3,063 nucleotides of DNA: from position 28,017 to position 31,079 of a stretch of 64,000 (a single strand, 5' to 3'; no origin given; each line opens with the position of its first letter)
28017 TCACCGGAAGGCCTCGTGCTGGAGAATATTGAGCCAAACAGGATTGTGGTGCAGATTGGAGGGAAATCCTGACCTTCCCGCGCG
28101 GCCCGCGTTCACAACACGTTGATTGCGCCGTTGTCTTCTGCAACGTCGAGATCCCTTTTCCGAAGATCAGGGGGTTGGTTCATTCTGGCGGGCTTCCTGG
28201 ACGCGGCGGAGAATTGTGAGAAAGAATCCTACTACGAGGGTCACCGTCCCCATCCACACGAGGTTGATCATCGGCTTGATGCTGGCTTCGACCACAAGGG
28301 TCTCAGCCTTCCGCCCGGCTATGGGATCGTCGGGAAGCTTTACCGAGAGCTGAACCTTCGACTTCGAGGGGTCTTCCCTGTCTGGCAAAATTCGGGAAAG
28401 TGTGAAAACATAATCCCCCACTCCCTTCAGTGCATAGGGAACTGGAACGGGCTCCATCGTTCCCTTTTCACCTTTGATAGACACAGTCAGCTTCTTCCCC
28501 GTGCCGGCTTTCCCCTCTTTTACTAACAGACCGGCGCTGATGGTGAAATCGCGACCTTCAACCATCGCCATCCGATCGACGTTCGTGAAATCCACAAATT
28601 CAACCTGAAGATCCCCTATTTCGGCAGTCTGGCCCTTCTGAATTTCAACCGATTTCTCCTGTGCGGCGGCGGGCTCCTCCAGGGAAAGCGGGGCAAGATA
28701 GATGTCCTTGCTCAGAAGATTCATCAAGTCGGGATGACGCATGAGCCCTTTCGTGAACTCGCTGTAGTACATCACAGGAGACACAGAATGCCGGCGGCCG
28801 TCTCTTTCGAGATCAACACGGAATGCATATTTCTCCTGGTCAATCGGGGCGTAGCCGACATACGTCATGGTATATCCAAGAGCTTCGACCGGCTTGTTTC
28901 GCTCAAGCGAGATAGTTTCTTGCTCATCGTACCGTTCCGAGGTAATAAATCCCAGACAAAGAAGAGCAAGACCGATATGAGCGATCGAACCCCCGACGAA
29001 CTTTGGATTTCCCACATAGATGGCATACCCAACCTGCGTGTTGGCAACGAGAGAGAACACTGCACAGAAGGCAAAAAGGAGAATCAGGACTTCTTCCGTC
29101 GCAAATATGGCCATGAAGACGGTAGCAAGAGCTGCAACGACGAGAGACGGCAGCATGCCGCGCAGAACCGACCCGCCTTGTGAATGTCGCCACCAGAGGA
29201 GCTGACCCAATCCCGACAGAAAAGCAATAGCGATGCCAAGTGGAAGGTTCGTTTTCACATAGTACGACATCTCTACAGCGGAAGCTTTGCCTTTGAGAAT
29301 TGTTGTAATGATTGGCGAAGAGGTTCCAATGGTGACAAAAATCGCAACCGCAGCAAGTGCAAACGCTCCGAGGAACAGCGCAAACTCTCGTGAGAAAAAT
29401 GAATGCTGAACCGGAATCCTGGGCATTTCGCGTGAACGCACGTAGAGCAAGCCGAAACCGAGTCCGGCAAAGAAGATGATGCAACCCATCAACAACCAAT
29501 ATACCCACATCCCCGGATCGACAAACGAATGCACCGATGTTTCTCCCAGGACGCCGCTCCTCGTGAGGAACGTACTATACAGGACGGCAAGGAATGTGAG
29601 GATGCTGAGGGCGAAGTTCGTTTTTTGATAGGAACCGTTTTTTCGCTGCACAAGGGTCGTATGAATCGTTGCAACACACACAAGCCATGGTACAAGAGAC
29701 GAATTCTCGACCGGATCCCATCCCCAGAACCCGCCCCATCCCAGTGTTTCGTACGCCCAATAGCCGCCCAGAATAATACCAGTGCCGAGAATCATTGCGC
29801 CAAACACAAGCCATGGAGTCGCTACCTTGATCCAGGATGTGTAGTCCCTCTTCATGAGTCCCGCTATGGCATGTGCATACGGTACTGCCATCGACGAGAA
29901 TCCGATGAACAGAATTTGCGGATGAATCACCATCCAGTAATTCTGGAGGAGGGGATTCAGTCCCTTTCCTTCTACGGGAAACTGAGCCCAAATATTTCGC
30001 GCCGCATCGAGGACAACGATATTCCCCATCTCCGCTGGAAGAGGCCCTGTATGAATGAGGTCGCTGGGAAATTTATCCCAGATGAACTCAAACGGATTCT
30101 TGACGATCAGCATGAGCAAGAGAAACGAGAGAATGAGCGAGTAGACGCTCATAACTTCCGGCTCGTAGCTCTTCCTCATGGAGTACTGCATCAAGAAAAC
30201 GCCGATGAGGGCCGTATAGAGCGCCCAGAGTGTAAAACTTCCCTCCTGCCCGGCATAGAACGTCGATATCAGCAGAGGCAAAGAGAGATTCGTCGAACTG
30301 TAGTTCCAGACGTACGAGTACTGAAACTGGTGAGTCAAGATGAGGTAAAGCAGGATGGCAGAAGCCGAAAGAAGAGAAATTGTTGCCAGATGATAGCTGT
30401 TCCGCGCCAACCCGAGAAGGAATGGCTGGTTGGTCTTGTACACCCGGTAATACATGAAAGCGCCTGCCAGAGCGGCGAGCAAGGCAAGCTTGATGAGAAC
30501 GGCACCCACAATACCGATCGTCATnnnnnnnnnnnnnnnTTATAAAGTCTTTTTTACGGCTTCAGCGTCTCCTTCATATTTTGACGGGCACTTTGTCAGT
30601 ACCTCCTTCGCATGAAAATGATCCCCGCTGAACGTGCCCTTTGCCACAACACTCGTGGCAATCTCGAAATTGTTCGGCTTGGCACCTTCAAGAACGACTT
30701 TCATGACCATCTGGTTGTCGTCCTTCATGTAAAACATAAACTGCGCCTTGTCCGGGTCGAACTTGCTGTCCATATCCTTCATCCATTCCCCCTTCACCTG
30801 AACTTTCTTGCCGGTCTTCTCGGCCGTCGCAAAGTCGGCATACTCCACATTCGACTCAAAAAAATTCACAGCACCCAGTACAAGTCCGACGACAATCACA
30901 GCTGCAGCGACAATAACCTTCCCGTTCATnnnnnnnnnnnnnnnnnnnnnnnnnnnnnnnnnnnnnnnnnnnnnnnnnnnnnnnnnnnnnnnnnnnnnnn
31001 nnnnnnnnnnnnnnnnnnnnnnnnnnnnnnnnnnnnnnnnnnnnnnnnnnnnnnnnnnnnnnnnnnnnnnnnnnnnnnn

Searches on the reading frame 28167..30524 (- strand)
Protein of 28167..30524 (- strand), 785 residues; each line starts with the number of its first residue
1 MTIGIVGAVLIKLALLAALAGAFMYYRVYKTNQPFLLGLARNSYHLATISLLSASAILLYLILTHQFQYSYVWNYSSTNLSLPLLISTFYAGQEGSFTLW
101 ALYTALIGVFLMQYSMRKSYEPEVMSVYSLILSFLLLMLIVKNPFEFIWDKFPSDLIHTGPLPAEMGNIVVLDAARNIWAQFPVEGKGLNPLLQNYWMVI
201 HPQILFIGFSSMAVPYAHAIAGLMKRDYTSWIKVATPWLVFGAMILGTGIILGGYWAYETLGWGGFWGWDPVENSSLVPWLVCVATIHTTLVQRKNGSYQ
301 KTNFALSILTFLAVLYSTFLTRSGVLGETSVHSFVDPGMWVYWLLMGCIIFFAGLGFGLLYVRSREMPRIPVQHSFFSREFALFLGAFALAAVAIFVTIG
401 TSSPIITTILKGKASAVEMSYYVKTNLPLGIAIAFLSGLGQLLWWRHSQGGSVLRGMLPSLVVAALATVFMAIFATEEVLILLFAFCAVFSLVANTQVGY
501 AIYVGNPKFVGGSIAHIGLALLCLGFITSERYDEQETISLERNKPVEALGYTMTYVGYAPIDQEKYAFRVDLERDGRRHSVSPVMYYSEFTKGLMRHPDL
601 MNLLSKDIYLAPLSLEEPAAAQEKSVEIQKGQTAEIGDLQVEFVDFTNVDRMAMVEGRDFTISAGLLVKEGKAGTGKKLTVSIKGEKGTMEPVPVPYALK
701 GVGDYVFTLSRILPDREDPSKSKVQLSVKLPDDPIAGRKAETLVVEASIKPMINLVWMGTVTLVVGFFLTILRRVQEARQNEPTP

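Call 27: search_protein_families(library=pfam, proteins=[window:28167-30524:-], max_evalue=0.0001)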
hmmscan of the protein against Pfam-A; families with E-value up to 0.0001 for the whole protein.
window:28167-30524:- (785 aa): 2 families
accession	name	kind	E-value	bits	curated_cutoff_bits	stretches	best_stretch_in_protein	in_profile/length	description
PF01578.25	Cytochrom_C_asm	-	1.4e-27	97.2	29.9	1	94-323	5-206/212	Cytochrome C assembly protein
PF16327.10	CcmF_C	-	1.9e-24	87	28.7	1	350-567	5-234/323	Cytochrome c-type biogenesis protein CcmF C-terminal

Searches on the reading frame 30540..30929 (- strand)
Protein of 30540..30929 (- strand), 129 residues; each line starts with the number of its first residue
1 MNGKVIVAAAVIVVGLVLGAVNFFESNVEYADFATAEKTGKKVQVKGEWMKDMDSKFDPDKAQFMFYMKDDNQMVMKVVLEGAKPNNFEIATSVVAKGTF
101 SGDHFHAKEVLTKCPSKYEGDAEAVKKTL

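Call 83: search_protein_families(library=pfam, proteins=[window:30540-30929:-], max_evalue=0.0001)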
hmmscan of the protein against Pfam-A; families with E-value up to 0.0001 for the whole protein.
window:30540-30929:- (129 aa): 1 family
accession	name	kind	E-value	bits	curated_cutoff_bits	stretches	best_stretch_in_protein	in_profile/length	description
PF03100.22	CcmE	-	4.6e-15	56.2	24.6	1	34-119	13-97/99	CcmE domain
